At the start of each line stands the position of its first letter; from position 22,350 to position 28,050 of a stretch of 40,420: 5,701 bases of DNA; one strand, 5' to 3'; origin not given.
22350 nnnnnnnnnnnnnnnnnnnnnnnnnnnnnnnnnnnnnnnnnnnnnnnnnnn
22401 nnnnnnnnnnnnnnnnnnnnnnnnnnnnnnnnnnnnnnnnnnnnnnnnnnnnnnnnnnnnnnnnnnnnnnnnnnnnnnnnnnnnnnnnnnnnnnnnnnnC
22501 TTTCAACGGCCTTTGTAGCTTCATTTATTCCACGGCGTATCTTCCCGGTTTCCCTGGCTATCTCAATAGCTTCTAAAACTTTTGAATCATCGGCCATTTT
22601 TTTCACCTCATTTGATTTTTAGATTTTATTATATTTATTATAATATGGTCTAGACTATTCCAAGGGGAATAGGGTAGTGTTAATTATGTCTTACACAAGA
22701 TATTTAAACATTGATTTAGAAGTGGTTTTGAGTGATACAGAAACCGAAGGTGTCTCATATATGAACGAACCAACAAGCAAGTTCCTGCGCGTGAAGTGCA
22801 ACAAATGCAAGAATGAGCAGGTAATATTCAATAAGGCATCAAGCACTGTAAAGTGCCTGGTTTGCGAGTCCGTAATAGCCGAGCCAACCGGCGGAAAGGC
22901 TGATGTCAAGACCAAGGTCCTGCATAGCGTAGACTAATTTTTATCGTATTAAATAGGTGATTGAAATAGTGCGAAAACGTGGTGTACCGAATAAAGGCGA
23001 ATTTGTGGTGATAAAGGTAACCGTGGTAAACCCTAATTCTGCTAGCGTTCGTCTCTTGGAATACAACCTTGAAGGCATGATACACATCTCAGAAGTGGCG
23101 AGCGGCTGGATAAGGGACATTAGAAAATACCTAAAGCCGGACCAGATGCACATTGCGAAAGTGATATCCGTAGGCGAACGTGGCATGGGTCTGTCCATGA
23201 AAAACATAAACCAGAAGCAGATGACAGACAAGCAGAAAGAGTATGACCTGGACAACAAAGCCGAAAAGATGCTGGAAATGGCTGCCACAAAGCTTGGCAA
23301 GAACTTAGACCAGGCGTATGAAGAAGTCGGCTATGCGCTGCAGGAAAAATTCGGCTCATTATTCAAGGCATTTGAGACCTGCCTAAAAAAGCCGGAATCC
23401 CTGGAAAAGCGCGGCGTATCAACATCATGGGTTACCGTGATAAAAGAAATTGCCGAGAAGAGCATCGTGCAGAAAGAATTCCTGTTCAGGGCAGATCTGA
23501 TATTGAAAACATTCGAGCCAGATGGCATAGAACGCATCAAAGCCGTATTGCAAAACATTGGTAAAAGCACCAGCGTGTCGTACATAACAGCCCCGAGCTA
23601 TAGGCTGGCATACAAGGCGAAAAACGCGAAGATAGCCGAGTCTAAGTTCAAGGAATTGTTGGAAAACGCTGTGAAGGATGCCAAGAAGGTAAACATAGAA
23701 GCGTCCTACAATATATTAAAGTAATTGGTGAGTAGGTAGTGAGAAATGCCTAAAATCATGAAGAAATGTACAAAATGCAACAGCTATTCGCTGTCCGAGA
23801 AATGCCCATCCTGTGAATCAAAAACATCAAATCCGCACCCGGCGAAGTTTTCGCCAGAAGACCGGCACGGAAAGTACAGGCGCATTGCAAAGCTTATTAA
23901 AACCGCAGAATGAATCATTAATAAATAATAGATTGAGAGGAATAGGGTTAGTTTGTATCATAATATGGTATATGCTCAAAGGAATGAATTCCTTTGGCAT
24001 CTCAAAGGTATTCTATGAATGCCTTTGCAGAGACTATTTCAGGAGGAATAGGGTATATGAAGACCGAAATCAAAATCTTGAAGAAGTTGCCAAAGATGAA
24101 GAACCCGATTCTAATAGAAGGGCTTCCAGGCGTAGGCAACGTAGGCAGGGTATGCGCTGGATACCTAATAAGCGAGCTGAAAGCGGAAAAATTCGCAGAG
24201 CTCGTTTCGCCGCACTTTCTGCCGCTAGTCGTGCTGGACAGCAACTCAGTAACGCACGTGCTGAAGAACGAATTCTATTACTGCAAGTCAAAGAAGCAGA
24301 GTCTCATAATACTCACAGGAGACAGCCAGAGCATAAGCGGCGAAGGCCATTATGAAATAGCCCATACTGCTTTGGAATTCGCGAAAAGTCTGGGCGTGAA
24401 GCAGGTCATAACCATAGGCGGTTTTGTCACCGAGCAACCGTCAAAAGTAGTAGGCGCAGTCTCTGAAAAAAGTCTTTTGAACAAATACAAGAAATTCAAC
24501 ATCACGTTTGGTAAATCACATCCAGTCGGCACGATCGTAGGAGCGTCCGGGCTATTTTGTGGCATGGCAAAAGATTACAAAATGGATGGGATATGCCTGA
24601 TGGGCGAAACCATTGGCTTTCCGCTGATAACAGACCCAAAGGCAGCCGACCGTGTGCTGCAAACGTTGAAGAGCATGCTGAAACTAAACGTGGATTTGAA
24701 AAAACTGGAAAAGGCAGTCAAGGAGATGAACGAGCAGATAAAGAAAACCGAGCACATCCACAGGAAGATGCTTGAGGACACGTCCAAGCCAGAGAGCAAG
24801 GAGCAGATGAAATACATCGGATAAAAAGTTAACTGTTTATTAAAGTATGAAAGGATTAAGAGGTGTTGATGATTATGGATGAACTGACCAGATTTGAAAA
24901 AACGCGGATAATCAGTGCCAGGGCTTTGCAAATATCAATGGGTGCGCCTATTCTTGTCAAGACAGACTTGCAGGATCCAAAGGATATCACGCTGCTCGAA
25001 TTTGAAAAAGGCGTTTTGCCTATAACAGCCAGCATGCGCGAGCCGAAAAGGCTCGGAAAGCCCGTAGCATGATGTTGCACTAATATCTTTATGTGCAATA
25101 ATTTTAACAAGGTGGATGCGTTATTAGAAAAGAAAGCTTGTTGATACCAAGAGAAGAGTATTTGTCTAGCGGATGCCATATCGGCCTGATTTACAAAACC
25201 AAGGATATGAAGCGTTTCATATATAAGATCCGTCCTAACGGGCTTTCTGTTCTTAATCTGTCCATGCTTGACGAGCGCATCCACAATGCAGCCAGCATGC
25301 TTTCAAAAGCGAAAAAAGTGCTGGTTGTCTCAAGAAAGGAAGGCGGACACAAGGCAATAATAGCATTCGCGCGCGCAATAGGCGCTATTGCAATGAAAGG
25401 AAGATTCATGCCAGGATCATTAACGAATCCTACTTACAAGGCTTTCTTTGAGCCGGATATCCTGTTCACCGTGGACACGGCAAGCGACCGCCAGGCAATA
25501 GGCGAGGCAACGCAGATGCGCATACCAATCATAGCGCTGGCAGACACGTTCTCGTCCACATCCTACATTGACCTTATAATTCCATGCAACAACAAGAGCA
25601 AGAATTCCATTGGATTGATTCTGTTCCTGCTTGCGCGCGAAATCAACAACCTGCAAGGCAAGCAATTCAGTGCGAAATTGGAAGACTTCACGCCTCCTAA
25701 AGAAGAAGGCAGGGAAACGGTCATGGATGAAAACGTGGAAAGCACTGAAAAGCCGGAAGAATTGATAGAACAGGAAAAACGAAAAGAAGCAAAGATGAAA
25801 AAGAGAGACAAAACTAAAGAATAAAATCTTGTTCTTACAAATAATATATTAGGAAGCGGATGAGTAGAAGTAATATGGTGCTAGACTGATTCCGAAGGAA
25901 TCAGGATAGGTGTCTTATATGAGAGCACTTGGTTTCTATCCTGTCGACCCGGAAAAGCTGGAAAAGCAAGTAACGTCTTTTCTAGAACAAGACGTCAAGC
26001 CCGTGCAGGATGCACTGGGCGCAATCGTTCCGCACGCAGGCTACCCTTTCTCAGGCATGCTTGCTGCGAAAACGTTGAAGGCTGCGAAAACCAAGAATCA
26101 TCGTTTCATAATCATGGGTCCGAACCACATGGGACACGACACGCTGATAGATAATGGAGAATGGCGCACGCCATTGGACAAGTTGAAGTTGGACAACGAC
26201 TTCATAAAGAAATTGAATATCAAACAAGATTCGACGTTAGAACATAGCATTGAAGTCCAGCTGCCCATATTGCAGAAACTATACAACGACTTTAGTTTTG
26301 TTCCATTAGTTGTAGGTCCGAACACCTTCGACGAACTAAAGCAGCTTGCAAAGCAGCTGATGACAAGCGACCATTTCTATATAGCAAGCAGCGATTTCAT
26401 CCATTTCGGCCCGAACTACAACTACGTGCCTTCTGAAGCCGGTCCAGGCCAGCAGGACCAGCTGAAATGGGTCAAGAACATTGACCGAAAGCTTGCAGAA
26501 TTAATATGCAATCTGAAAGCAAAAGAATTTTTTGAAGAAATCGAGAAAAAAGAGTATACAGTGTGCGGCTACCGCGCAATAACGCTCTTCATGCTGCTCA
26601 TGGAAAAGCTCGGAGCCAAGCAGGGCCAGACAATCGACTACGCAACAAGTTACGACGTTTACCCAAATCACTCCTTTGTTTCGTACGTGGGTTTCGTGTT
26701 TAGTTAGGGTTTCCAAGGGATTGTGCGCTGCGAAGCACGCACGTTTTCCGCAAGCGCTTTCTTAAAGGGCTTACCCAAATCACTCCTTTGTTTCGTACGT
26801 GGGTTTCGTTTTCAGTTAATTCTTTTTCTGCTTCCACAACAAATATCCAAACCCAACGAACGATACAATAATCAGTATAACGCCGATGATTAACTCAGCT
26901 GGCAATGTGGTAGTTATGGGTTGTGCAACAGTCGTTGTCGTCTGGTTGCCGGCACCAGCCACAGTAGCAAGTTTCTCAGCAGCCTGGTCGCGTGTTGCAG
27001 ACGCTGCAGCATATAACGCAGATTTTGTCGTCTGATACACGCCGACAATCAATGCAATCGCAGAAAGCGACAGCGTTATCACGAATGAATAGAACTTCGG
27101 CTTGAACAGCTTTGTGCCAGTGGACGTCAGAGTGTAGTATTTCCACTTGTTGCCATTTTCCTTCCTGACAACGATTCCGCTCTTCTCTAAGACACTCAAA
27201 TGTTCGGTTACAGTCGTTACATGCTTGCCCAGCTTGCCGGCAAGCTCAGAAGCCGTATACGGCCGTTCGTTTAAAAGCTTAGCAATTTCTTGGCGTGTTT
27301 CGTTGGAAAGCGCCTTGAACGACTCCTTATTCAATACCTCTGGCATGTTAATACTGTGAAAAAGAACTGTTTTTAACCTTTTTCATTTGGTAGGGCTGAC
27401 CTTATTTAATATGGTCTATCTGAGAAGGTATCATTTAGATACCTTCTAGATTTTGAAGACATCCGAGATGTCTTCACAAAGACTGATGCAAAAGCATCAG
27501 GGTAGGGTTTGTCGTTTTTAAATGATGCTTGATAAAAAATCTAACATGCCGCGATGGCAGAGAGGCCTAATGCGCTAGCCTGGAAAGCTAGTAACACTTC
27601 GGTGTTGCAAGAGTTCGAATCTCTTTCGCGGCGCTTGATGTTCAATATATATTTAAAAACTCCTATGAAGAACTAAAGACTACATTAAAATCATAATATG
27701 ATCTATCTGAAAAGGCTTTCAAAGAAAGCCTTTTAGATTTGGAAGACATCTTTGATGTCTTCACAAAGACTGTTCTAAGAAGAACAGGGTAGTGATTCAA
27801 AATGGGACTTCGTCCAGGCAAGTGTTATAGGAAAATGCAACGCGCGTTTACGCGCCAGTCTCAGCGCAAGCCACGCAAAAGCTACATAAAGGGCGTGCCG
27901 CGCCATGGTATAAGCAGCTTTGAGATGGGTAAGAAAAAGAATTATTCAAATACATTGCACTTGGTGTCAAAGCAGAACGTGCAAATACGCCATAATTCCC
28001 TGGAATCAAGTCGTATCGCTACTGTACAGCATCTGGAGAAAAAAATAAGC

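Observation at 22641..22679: Family D: a modular leader (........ box, 1-3 hairpins, GGTAG box) in front of rps27e, the PAC2-family gene, the MEMO-family gene, tRNA-Ser and rpl10e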

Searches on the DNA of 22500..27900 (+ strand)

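Call 41: search_rna_families(source=window, start=22500, end=27900, threshold=evalue, max_evalue=10)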
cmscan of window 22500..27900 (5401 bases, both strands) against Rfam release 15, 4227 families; matches with E-value up to 10: 8.
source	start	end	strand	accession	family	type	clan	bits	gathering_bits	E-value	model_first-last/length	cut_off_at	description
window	27548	27633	+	RF00005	tRNA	Gene; tRNA;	CL00001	57.7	29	6.3e-11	1-71/71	no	tRNA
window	24734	24795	+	RF01128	sR43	Gene; snRNA; snoRNA; CD-box;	-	24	45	0.0085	1-56/56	no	Small nucleolar RNA sR42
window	27567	27633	-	RF04351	Plastid-psbl-rps4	Cis-reg;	-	20.1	68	1.2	1-53/53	no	Plastid-psbl-rps4 3UTR RNA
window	24087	24139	+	RF00606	SNORD93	Gene; snRNA; snoRNA; CD-box;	-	19.5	60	6.9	1-74/74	no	Small nucleolar RNA SNORD93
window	27662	27712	+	RF00287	SNORD44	Gene; snRNA; snoRNA; CD-box;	CL00060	17.1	40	7.4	1-61/61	no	Small nucleolar RNA SNORD44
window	26505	26600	+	RF02504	Atu_L1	Gene; sRNA;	-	16.6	60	1.7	1-174/174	no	Rhizobiales sRNA Atu_L1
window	23175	23234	-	RF04308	HCV_SL2531-SL2549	Cis-reg;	-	16.2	56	8.1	1-72/72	no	Hepatitis C virus stem-loop SL2531 and SL2549AU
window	22548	22630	+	RF02189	ST7-OT4_3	Gene; lncRNA;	-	13.5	50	8.1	211-302/302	no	ST7 overlapping transcript 4 conserved region 3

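Call 55: search_with_rna_model(model_id=R1, sources=[L028, L029, L030, L031], max_evalue=10, show_alignments=6)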
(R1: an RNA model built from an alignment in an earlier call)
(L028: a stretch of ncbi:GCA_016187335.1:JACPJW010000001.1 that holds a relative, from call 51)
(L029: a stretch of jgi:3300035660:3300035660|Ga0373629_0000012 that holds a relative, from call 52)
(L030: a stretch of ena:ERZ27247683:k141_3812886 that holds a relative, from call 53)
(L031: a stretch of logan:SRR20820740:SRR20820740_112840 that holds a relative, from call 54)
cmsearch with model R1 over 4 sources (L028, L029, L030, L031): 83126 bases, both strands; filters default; matches with E-value up to 10: 6.
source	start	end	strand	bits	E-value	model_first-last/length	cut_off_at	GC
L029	344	372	+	14.9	0.22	1-45/45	no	0.21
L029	13691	13711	+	12.2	1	20-38/45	no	0.38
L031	15475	15505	+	10.9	2.1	1-45/45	no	0.23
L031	20777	20801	+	10.8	2.1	16-37/45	3'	0.28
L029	11338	11364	-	8.8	6.6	1-45/45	no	0.48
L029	20672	20683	-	8.6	7.4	1-45/45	no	0.08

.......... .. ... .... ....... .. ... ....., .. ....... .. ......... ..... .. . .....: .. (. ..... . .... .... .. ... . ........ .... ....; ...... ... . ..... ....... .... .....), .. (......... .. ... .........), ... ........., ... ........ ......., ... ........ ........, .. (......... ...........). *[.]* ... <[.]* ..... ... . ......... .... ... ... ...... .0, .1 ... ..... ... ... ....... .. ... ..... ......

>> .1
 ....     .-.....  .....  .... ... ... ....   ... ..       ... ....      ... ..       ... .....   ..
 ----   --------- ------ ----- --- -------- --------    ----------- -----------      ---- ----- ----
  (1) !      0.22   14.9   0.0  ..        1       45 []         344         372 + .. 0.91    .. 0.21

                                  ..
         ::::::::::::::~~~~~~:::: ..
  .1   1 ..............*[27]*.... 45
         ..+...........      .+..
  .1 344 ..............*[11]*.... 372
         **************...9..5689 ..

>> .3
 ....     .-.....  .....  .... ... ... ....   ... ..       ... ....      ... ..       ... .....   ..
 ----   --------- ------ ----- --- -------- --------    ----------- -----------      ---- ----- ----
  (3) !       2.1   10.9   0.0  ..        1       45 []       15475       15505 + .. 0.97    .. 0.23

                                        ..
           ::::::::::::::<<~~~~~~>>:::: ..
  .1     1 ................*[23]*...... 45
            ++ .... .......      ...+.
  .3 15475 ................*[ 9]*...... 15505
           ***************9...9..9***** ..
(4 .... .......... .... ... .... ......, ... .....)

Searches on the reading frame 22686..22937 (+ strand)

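Call 57: search_protein_families(library=pfam, proteins=[window:22686-22937:+], max_evalue=0.01)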
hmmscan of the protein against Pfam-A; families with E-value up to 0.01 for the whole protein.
window:22686-22937:+ (83 aa): 1 family
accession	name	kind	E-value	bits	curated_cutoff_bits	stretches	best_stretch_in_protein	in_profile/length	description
PF01667.23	Ribosomal_S27e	-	1.5e-21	76.3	24.5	1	29-82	1-54/55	Ribosomal protein S27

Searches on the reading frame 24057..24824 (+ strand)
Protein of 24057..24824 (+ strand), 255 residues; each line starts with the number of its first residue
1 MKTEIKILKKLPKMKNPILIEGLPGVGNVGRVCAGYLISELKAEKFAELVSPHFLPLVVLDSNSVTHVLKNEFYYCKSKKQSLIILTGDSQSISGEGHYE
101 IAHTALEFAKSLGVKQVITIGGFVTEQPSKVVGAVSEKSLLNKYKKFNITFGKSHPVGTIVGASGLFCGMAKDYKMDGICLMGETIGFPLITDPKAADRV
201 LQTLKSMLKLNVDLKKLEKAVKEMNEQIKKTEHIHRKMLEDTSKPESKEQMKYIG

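Call 14: find_encoding_contigs(protein=window:24057-24824:+, flank=10000, max_places=10)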
Protein window:24057-24824:+ (255 aa): no gene with exactly this product is on record in the collection.

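Call 16: find_homologous_proteins(query=window:24057-24824:+, max_evalue=1e-20)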
Query window:24057-24824:+ (255 aa): 4744 proteins with E <= 1e-20 among 5946 candidates; the best 120 are listed.
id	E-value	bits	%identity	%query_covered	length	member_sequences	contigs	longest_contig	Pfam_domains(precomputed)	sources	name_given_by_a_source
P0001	1.3e-161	554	100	100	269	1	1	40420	PF09754.16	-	-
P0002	6.5e-114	397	71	100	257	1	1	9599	PF09754.16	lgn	-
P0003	1.4e-112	393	69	100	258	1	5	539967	PF09754.16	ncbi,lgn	-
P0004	1.7e-110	386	68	100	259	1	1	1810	PF09754.16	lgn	-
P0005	8.6e-106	371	67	100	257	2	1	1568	PF09754.16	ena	-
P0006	7.1e-96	338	58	100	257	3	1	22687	PF09754.16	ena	-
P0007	1.8e-95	337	59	100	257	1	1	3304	PF09754.16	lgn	-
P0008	4.2e-95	336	59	100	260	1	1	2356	PF09754.16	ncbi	-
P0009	1.6e-94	334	61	100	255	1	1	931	PF09754.16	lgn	-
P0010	1.6e-94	334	61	100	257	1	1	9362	PF09754.16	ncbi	-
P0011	1.7e-94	334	59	100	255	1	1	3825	PF09754.16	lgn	-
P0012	1.9e-94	334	59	100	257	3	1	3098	PF09754.16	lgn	-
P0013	2.6e-94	333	61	100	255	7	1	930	PF09754.16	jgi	jgi:hypothetical protein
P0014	2.8e-94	333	61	100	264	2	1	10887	PF09754.16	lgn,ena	-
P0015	3.5e-94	333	58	100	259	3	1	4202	PF09754.16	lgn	-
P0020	7.7e-94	332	57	100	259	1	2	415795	PF09754.16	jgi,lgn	jgi:hypothetical protein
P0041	1.1e-92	328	59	100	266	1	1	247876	PF09754.16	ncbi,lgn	-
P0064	2.3e-91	324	59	100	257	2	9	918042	PF09754.16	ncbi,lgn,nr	ncbi:MAG: proteasome assembly chaperone family protein [Candidatus Aenigmarchaeota archaeon]|nr:prot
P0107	1.7e-89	317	59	100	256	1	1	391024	PF09754.16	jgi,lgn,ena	-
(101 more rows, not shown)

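Call 17: find_encoding_contigs(protein=P0003, flank=10000, max_places=3)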
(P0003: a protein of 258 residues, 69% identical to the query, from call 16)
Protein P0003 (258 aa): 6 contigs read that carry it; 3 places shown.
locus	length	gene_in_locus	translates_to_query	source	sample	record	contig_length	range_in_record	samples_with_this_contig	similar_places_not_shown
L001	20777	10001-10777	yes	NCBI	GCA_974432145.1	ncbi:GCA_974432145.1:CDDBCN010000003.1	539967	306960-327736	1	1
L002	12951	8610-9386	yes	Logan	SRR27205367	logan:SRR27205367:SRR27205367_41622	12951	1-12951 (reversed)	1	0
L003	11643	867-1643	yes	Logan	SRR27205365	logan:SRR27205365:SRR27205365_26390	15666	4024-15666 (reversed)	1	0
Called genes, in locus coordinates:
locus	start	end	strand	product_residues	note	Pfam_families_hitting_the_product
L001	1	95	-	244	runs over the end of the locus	-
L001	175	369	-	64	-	PF01194:RNA_pol_N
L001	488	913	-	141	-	PF00380:Ribosomal_S9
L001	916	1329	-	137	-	PF00572:Ribosomal_L13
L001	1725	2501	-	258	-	PF01193:RNA_pol_L, PF01000:RNA_pol_A_bac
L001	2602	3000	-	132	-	PF00861:Ribosomal_L18p (weak), PF00411:Ribosomal_S11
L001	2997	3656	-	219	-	PF01479:S4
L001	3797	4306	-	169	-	PF00416:Ribosomal_S13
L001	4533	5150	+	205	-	PF00571:CBS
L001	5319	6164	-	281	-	PF00215:OMPdecase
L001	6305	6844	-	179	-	-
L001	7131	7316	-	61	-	PF01246:Ribosomal_L24e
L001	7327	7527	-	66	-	PF01200:Ribosomal_S28e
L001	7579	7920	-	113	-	PF01248:Ribosomal_L7Ae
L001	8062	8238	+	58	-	PF01667:Ribosomal_S27e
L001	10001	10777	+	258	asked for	PF09754:PAC2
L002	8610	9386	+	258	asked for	PF09754:PAC2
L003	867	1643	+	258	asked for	PF09754:PAC2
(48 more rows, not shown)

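Call 18: find_encoding_contigs(protein=P0002, flank=10000, max_places=2)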
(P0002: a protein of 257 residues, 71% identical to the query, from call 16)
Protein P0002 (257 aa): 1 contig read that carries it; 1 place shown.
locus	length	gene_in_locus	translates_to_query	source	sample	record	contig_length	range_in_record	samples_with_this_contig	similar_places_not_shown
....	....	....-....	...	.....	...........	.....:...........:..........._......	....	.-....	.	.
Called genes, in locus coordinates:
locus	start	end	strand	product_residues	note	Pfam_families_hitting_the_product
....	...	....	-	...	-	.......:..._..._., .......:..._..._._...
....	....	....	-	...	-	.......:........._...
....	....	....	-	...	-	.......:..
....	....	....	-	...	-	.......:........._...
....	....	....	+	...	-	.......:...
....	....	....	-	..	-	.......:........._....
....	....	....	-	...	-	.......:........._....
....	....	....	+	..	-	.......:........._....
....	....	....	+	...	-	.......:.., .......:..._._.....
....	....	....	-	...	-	-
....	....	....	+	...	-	-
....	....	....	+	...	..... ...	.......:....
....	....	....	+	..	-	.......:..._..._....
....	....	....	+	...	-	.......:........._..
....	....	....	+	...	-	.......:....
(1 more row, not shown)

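Call 51: find_encoding_contigs(protein=P0064, flank=10000, max_places=1)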
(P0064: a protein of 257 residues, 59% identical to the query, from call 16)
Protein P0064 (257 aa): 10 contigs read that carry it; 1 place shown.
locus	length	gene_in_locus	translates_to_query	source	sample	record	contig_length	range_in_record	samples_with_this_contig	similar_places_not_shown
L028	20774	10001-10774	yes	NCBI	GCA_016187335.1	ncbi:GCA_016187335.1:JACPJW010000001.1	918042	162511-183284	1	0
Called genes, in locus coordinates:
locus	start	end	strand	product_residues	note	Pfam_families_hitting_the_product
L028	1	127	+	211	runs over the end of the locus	-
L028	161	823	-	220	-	PF01193:RNA_pol_L, PF01000:RNA_pol_A_bac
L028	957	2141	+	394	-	PF05977:MFS_3 (weak), PF07690:MFS_1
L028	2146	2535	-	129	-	PF00411:Ribosomal_S11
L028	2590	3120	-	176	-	PF01479:S4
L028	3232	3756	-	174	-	PF00416:Ribosomal_S13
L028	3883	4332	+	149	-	PF00571:CBS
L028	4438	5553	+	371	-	-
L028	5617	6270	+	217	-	-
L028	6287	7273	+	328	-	-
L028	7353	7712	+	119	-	-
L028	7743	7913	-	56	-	PF01246:Ribosomal_L24e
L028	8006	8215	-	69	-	PF01200:Ribosomal_S28e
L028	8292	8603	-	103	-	PF01248:Ribosomal_L7Ae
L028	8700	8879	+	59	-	PF01667:Ribosomal_S27e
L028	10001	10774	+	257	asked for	PF09754:PAC2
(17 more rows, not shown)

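Call 52: find_encoding_contigs(protein=P0020, flank=10000, max_places=1)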
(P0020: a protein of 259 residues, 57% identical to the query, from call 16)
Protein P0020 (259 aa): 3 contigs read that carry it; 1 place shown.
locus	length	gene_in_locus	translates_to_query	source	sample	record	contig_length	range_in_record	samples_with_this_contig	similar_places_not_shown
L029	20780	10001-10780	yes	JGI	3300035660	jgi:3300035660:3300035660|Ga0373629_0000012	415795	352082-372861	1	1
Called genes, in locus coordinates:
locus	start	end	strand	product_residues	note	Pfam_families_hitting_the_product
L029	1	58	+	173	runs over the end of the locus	-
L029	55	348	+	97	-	PF00935:Ribosomal_L44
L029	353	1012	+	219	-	PF01956:EMC3_TMCO1, PF09973:DUF2208 (weak)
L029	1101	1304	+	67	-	PF08068:DKCLD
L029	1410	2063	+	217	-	PF01509:TruB_N (weak), PF16198:TruB_C_2, PF01472:PUA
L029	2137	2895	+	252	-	PF07826:IMP_cyclohyd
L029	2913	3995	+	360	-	PF01808:AICARFT_IMPCHas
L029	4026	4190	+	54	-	PF03966:Trm112p, PF22191:IBR_1 (weak)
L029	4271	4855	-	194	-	PF12917:YfbR-like, PF13023:HD_3, PF01966:HD (weak)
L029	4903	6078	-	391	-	-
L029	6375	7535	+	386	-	PF00999:Na_H_Exchanger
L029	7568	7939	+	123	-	-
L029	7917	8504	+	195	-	PF00252:Ribosomal_L16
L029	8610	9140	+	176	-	PF01022:HTH_5, PF12840:HTH_20, PF21476:PF0610-like_N (weak), PF25212:HVO_A0114 (faint)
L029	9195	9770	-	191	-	PF00318:Ribosomal_S2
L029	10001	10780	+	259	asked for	PF09754:PAC2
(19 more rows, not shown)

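Call 53: find_encoding_contigs(protein=P0107, flank=10000, max_places=1)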
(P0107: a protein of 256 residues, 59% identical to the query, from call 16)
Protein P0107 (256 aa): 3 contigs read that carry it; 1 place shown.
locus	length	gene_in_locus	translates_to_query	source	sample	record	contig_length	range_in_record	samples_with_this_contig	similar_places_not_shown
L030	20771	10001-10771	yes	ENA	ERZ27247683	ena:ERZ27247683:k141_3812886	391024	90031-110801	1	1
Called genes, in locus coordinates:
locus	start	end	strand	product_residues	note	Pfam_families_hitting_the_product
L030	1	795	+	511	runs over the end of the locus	PF00478:IMPDH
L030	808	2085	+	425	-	PF00709:Adenylsucc_synt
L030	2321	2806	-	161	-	PF00380:Ribosomal_S9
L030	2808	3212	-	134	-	PF00572:Ribosomal_L13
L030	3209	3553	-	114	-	PF17135:Ribosomal_L18, PF00828:Ribosomal_L27A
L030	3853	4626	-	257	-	PF01193:RNA_pol_L, PF01000:RNA_pol_A_bac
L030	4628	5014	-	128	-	PF00411:Ribosomal_S11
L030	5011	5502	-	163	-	PF01479:S4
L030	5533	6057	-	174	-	PF00416:Ribosomal_S13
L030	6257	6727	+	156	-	PF00571:CBS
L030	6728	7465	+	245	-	PF02535:Zip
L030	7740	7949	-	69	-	PF01200:Ribosomal_S28e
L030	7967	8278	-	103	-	PF01248:Ribosomal_L7Ae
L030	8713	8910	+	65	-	PF01667:Ribosomal_S27e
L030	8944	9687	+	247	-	PF00575:S1, PF07541:EIF_2_alpha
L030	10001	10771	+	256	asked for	PF09754:PAC2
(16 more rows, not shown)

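Call 54: find_encoding_contigs(protein=P0041, flank=10000, max_places=1)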
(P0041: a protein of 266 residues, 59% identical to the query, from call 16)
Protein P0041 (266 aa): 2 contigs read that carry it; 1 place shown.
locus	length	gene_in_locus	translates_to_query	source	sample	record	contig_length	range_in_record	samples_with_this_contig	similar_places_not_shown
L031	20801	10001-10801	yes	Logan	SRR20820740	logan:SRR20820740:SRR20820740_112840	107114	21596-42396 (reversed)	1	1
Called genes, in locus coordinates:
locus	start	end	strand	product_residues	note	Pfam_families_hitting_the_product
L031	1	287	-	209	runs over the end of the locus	-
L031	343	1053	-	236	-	PF00398:RrnaAD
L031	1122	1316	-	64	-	PF01194:RNA_pol_N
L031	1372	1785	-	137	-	PF00380:Ribosomal_S9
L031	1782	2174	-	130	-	PF00572:Ribosomal_L13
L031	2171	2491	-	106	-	PF00828:Ribosomal_L27A, PF17135:Ribosomal_L18 (weak)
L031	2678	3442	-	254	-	PF01193:RNA_pol_L, PF01000:RNA_pol_A_bac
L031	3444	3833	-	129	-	PF00411:Ribosomal_S11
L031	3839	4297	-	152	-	-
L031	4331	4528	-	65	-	-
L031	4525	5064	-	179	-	PF01479:S4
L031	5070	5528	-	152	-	PF00416:Ribosomal_S13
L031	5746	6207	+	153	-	PF00571:CBS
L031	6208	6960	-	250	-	PF00805:Pentapeptide, PF13576:Pentapeptide_3 (faint), PF13599:Pentapeptide_4, PF00805:Pentapeptide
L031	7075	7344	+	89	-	-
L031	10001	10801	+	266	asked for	PF09754:PAC2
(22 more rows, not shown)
